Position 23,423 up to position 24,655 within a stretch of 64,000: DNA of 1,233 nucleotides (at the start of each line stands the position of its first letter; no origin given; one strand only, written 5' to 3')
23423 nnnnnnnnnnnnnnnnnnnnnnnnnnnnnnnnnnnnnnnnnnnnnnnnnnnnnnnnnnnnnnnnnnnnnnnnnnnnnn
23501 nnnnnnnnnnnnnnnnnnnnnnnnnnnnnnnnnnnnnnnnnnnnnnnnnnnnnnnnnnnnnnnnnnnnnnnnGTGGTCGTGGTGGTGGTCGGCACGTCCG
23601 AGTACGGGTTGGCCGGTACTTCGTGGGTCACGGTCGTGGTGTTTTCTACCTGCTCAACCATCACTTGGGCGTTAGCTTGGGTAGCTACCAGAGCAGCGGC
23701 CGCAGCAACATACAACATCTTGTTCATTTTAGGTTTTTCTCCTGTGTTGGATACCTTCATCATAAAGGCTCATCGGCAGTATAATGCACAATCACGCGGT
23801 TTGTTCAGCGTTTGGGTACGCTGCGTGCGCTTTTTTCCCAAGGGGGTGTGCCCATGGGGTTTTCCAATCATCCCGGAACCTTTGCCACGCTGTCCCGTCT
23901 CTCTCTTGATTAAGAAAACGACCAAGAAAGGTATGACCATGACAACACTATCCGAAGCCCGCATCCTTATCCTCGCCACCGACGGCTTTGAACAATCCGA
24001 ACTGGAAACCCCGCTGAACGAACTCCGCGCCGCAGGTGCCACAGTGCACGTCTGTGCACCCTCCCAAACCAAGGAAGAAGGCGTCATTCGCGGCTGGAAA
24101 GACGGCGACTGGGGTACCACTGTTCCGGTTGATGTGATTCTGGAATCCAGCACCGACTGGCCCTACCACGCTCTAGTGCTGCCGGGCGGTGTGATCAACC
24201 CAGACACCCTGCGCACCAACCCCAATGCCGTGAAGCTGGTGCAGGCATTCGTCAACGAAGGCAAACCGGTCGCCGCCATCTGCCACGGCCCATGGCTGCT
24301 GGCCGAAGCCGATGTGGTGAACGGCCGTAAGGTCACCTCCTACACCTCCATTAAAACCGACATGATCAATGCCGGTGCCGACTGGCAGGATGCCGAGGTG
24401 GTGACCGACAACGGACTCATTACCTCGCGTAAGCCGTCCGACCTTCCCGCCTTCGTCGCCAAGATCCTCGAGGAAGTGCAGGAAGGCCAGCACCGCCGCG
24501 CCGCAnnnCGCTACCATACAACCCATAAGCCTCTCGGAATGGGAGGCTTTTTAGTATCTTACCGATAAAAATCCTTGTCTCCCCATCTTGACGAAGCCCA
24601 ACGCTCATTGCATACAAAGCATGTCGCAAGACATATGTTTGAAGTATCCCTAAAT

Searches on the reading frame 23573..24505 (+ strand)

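Call 89: search_protein_families(library=pfam, proteins=[window:23573-24505:+], max_evalue=0.001)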
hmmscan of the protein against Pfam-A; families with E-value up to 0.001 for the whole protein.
window:23573-24505:+ (311 aa): 1 family
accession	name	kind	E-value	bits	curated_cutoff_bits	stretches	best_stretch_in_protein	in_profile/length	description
PF01965.30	DJ-1_PfpI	-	7.4e-49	166.2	26.6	1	130-301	2-165/165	DJ-1/PfpI family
